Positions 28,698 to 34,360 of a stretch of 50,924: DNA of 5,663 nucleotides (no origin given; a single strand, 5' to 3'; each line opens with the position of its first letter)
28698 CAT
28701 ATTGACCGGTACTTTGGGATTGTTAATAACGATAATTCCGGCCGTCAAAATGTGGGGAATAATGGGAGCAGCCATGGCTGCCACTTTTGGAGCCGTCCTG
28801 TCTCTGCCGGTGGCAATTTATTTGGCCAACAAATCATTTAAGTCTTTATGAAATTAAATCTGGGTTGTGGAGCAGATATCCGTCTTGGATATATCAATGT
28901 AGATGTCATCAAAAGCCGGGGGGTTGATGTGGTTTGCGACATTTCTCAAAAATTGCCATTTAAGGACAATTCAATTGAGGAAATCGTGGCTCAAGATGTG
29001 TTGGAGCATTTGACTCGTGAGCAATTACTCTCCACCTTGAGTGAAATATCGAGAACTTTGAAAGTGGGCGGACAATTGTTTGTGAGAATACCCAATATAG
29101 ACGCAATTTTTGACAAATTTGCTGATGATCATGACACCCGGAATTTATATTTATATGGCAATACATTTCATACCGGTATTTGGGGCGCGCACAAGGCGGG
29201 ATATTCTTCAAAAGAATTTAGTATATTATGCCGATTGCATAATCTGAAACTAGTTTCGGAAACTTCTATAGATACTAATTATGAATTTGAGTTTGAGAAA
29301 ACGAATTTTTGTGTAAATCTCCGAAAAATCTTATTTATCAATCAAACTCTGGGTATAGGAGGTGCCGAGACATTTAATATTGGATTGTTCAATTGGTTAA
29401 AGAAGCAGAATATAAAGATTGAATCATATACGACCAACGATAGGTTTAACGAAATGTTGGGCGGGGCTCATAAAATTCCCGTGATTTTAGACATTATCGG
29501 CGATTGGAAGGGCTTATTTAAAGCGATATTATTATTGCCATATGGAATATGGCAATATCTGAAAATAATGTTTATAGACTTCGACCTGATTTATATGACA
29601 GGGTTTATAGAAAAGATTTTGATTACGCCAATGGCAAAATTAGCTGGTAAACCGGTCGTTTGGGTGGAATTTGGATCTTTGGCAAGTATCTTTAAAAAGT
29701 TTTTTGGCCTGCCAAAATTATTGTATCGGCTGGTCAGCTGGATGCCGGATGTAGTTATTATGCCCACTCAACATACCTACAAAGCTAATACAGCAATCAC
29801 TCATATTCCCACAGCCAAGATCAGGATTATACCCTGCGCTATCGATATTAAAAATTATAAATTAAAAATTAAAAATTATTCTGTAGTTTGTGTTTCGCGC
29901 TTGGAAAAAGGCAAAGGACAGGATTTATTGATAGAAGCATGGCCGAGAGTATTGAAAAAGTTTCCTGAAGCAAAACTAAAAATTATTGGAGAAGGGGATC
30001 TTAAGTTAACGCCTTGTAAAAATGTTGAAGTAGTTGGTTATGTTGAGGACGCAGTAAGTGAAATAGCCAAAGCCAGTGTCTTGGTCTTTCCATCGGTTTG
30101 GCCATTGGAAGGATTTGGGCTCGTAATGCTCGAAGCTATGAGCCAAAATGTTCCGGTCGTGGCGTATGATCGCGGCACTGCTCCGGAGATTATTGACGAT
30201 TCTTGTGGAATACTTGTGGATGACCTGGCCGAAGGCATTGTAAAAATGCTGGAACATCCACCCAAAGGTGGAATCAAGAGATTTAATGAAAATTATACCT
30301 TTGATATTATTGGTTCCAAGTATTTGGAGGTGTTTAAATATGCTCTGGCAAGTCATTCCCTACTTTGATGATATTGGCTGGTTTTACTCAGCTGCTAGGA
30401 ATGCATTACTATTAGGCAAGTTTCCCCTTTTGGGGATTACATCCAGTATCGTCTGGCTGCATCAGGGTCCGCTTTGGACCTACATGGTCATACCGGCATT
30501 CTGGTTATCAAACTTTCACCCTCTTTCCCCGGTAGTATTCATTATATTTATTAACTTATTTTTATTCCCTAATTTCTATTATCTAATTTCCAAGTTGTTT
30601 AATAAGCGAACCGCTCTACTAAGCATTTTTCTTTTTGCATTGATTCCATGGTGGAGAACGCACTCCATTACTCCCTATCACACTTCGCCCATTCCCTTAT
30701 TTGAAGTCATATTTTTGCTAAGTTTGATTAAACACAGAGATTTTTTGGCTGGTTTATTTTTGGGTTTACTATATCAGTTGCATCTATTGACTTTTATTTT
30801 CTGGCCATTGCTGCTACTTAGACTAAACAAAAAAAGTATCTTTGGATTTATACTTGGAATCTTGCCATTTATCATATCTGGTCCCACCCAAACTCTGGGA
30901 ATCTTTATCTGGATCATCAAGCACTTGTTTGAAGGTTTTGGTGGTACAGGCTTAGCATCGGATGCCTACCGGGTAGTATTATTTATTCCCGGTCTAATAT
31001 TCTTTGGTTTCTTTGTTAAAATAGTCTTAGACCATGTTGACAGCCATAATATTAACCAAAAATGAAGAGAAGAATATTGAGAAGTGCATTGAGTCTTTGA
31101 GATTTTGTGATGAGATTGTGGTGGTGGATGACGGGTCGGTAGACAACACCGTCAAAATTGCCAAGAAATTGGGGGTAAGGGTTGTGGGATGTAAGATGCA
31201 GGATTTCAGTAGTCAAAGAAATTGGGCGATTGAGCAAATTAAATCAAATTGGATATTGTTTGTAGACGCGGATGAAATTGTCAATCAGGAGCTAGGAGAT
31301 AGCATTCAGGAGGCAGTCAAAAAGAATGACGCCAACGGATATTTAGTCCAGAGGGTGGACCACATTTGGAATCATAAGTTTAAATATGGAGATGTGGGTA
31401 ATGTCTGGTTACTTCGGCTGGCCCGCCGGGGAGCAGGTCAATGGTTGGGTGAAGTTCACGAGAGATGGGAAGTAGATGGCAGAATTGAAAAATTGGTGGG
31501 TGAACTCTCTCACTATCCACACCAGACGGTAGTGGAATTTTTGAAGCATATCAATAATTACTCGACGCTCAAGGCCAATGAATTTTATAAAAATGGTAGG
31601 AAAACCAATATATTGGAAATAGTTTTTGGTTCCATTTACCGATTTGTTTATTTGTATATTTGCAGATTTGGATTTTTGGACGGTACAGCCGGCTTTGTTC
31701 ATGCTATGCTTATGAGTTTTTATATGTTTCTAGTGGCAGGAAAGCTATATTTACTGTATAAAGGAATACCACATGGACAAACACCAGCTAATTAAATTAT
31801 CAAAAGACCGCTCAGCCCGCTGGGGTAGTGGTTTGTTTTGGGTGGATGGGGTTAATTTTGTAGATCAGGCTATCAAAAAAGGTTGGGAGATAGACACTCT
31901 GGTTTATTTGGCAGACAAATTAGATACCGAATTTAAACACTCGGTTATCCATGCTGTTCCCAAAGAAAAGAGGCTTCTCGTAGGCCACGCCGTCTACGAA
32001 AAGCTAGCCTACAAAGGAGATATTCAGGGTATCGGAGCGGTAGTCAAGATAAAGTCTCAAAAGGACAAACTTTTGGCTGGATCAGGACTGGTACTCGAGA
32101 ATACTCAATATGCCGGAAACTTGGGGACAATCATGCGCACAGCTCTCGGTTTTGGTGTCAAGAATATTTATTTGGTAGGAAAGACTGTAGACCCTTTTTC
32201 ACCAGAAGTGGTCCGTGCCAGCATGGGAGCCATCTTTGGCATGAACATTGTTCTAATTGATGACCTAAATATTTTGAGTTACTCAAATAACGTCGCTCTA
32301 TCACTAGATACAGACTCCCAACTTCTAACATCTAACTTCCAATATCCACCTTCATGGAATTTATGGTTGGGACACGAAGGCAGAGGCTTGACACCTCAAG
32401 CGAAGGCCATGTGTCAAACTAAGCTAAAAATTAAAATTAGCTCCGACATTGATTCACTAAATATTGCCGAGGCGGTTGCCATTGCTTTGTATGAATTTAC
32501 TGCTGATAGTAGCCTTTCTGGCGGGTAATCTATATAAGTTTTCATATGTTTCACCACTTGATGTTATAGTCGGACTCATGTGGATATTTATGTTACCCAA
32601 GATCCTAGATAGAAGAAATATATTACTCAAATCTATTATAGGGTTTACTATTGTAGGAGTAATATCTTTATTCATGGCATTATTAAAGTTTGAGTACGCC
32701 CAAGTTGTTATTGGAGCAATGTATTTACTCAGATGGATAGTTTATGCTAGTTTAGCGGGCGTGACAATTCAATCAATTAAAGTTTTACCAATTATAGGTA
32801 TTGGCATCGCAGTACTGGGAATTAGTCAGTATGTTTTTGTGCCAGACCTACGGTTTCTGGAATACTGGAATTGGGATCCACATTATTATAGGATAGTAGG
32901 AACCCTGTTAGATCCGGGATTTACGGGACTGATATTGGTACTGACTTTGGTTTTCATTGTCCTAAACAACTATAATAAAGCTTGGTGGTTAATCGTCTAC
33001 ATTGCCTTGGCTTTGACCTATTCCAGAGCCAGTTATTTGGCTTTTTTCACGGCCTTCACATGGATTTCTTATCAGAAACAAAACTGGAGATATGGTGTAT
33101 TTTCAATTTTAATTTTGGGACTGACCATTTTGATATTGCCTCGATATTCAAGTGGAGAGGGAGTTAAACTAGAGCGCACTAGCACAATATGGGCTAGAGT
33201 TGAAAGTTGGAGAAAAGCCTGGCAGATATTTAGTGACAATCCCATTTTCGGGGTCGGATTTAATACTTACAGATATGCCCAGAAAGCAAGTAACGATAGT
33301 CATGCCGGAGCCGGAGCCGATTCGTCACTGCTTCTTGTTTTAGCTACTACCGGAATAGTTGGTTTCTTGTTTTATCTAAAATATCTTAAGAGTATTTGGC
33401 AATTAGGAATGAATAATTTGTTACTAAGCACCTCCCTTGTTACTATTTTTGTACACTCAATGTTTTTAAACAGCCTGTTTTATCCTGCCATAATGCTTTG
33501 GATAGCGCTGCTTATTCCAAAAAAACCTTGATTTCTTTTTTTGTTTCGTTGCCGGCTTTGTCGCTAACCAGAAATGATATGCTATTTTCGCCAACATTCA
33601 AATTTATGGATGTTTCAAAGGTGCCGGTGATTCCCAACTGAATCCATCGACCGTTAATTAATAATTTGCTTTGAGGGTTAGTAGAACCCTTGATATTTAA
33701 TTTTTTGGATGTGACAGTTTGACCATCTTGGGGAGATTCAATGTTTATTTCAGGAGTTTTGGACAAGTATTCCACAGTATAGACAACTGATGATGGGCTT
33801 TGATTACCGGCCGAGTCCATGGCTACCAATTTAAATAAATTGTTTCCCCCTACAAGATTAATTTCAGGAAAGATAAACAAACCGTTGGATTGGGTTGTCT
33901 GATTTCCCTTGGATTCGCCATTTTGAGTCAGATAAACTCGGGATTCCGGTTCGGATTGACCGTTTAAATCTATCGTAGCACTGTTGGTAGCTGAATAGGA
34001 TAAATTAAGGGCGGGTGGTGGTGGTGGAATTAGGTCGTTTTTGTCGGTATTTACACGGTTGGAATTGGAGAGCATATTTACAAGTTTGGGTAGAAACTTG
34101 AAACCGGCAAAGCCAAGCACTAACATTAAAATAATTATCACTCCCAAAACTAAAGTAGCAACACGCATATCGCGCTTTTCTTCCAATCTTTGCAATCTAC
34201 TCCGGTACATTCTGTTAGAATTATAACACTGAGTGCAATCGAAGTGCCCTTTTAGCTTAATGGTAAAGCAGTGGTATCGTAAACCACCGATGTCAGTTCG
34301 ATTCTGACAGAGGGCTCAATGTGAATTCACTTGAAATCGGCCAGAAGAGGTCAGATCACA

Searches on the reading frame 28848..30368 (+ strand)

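Call 7: search_protein_families(library=pfam, proteins=[window:28848-30368:+], max_evalue=0.01)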
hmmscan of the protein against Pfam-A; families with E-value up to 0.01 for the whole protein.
window:28848-30368:+ (506 aa): 7 families
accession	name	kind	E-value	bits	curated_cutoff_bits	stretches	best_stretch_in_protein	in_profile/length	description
PF13692.12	Glyco_trans_1_4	-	4.1e-28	98.9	27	1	345-469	3-141/142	Glycosyl transferases group 1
PF00534.26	Glycos_transf_1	-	1.6e-25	90.1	26.4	1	339-470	11-158/172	Glycosyl transferases group 1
PF08241.18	Methyltransf_11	-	2e-07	32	21.2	1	26-79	44-95/95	Methyltransferase domain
PF13439.12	Glyco_transf_4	-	1.1e-06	29.3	28.5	1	170-334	1-168/170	Glycosyltransferase Family 4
PF20706.3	GT4-conflict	-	4.3e-06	26.4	26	1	400-448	270-319/385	Family 4 Glycosyltransferase in conflict systems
PF13649.12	Methyltransf_25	-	7.8e-05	23.7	27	1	26-75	48-97/97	Methyltransferase domain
PF05148.21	Methyltransf_8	-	0.0022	18.3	27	1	27-79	108-156/219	Hypothetical methyltransferase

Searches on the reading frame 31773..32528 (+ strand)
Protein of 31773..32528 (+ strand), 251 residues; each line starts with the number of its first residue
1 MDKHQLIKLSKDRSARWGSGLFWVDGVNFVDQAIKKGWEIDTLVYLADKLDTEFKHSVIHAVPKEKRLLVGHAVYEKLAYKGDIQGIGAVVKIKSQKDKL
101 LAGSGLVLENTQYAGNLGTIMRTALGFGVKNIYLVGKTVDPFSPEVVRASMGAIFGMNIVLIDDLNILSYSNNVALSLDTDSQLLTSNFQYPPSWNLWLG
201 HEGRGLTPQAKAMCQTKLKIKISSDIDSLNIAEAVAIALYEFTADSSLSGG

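Call 7: search_protein_families(library=pfam, proteins=[window:31773-32528:+], max_evalue=0.01)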
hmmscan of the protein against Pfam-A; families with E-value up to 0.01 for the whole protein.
window:31773-32528:+ (251 aa): 3 families
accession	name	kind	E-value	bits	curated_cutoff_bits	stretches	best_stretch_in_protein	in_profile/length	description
PF00588.24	SpoU_methylase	-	4.5e-28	98.6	29.7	1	106-240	4-142/142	SpoU rRNA Methylase family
PF22435.1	MRM3-like_sub_bind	-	2.6e-07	31.4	27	1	11-87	11-82/84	MRM3-like substrate binding domain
PF22655.1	SpoU_sub_bind_like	-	0.00088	20.2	27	1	9-69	10-70/90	SpoU L30e-like domain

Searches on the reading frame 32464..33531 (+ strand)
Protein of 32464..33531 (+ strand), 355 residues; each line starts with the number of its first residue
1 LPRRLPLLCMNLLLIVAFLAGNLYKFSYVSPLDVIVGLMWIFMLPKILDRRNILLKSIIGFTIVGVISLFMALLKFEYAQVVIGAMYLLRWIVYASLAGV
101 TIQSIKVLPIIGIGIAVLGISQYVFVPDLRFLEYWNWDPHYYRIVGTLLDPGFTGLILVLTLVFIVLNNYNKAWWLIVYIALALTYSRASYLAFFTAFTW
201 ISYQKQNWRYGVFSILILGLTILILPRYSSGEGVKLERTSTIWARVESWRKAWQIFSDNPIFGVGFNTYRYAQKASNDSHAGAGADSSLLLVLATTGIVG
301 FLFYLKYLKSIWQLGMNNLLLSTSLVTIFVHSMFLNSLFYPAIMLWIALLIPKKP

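Call 7: search_protein_families(library=pfam, proteins=[window:32464-33531:+], max_evalue=0.01)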
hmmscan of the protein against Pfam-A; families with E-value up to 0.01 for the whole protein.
window:32464-33531:+ (355 aa): 1 family
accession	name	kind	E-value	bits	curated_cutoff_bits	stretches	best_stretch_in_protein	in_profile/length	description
PF04932.20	Wzy_C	-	4.7e-17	62.6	31.7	1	177-305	5-149/149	O-Antigen ligase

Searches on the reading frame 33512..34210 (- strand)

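Call 7: search_protein_families(library=pfam, proteins=[window:33512-34210:-], max_evalue=0.01)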
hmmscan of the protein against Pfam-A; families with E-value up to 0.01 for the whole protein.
window:33512-34210:- (232 aa): 4 families
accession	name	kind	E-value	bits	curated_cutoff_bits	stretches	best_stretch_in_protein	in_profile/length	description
PF09136.16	Glucodextran_B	-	1.5e-19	70.1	27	1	153-231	1-81/83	Glucodextranase, domain B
PF19077.6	Big_13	-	2.3e-09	38.1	27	1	74-145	23-99/102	Bacterial Ig-like domain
PF17936.7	Big_6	-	1.7e-07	31.9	27.6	1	75-144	10-80/83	Bacterial Ig domain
PF12733.13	Cadherin-like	-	0.00082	20.2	24.2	0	166-225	26-80/89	Cadherin-like beta sandwich domain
